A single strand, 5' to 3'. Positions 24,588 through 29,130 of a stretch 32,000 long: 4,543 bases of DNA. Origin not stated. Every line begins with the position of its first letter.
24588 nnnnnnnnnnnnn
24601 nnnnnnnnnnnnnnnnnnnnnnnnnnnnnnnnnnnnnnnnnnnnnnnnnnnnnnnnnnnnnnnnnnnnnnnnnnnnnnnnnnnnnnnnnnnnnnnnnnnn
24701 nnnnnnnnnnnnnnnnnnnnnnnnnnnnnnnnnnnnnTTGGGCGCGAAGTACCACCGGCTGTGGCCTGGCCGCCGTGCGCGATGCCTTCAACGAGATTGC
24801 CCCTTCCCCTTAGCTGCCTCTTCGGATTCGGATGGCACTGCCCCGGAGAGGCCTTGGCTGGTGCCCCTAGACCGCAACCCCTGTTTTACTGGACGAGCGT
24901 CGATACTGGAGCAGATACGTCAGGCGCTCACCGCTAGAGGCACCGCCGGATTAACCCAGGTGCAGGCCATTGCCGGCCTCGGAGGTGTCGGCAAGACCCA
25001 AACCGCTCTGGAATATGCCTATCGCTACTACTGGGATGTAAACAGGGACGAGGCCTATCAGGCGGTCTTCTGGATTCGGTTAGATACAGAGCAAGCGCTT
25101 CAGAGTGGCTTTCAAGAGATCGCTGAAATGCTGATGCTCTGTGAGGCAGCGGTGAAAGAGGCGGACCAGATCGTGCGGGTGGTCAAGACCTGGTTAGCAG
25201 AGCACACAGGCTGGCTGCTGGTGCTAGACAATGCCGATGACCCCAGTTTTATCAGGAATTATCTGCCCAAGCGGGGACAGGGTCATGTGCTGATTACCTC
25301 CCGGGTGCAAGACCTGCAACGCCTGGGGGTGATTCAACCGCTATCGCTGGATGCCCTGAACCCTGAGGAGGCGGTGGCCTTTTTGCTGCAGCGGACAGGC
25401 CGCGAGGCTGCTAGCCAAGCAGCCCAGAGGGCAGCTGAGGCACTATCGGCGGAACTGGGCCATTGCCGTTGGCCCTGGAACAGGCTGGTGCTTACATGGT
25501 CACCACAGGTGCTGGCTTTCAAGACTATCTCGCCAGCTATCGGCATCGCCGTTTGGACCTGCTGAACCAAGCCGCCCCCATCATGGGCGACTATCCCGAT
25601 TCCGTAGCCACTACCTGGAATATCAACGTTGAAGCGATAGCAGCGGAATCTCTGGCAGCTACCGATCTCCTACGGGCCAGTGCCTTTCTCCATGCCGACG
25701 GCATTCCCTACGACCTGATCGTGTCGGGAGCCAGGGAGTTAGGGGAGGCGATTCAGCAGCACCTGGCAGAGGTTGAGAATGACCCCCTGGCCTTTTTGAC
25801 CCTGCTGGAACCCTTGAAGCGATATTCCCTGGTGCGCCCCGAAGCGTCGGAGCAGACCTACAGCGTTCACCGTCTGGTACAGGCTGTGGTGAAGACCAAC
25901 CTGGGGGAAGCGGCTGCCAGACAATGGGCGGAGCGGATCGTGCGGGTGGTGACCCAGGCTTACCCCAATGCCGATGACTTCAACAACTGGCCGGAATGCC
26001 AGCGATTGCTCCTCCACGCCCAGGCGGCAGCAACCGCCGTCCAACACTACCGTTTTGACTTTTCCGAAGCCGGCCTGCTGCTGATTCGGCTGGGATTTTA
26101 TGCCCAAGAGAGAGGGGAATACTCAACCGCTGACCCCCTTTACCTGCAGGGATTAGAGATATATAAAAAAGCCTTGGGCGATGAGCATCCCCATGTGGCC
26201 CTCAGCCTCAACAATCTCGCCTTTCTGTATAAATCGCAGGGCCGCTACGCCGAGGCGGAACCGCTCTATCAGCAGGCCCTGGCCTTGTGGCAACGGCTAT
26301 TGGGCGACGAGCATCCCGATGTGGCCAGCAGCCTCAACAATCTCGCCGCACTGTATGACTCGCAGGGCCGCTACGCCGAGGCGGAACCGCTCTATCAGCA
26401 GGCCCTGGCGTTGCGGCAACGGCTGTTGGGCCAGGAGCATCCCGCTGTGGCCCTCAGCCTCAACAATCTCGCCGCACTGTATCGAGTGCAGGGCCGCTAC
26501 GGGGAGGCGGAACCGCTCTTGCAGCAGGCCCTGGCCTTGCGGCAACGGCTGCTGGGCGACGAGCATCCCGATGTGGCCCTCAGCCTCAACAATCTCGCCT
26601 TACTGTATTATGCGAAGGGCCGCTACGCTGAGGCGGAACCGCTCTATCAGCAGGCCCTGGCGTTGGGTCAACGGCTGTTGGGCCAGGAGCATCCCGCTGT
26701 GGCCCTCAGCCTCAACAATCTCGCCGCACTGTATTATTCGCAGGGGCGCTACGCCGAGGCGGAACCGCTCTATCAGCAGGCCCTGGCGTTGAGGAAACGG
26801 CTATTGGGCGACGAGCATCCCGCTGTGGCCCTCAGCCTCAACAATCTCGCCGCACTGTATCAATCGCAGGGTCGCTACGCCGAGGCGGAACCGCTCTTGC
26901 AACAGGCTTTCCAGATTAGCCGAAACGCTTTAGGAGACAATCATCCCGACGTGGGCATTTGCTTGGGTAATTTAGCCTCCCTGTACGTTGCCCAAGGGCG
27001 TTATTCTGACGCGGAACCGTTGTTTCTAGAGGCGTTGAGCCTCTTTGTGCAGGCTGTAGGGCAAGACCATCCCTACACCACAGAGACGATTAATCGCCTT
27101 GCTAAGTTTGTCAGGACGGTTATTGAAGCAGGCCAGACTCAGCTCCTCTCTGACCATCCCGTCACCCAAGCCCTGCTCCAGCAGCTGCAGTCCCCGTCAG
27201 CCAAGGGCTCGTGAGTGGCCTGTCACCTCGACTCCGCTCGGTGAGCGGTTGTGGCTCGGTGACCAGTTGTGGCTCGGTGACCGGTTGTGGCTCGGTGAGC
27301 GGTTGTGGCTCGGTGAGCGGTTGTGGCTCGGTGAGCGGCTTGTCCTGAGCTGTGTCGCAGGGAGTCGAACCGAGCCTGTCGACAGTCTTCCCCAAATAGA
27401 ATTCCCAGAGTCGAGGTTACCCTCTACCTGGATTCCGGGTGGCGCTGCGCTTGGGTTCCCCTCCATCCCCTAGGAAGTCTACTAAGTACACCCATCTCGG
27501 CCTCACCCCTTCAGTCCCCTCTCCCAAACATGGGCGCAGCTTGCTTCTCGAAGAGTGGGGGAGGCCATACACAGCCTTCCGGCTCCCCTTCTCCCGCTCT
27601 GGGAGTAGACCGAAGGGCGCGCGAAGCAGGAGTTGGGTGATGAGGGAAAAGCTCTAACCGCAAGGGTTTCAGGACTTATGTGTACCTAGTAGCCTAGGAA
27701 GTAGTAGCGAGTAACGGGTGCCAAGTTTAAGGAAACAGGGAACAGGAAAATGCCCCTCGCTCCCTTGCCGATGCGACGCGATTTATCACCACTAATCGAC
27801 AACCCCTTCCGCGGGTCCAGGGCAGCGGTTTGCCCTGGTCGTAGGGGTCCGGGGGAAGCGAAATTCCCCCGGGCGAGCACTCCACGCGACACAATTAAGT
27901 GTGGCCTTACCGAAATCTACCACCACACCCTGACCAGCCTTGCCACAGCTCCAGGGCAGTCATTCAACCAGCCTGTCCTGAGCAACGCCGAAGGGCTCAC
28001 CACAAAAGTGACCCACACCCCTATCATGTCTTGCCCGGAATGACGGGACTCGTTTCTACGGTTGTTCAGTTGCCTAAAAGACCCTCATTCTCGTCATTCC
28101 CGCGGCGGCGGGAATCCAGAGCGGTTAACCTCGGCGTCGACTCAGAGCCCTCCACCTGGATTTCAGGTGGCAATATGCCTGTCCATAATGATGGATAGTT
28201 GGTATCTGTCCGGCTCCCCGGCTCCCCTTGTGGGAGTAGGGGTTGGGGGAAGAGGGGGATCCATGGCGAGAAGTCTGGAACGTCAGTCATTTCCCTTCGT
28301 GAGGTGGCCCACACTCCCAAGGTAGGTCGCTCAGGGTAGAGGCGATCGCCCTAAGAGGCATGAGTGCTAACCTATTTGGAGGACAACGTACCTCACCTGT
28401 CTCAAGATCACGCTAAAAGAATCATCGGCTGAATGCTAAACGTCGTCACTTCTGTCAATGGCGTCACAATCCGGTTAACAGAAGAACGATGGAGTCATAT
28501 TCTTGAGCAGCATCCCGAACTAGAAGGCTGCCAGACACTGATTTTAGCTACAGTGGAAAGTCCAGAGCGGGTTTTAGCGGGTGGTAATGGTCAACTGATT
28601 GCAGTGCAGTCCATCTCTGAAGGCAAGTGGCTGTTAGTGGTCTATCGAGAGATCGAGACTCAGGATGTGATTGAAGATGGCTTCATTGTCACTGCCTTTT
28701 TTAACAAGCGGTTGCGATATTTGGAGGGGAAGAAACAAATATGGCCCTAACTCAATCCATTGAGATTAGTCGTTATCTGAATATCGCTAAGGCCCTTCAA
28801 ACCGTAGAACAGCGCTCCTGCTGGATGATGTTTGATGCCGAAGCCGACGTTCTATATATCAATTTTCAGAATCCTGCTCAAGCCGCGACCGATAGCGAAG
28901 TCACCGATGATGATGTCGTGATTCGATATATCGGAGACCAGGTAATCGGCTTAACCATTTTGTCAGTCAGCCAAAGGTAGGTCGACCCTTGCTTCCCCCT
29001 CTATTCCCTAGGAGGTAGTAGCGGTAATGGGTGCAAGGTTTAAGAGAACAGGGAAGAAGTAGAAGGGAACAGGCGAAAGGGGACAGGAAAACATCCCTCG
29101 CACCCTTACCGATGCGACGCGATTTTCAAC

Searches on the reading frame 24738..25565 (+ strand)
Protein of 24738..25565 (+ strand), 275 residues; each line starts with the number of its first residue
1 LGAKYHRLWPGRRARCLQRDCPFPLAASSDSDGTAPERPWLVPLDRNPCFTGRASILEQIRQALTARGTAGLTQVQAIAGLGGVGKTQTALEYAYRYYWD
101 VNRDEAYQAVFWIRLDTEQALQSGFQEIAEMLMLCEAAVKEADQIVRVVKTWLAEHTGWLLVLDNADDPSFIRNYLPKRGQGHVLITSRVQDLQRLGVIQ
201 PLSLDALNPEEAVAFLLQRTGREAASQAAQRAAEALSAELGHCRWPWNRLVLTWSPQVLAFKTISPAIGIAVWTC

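Call 38: search_protein_families(library=pfam, proteins=[window:24738-25565:+], max_evalue=0.001)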
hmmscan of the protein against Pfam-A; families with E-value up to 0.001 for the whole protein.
window:24738-25565:+ (275 aa): 2 families
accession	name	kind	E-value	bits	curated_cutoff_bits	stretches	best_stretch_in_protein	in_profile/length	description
PF00931.28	NB-ARC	-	6.2e-09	35.9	23.5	1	57-229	5-178/248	NB-ARC domain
PF25199.1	nSTAND_NTPase5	-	0.00027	21.2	34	0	53-161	21-128/145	Novel STAND NTPase 5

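Call 68: search_protein_families(library=padloc, proteins=[window:24738-25565:+], max_evalue=0.001)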
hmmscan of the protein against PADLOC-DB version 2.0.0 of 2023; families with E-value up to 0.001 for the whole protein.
window:24738-25565:+ (275 aa): 0 families

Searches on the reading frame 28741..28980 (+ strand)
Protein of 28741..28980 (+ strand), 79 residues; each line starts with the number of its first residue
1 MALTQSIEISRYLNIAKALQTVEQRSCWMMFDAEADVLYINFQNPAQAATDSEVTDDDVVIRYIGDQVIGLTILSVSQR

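Call 88: search_protein_families(library=pfam, proteins=[window:28741-28980:+], max_evalue=0.01)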
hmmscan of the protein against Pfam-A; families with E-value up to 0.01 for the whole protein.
window:28741-28980:+ (79 aa): 1 family
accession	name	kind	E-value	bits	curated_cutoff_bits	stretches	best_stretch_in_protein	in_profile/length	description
PF10049.14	DUF2283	-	3.3e-09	37.2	23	1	29-77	2-49/49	Protein of unknown function (DUF2283)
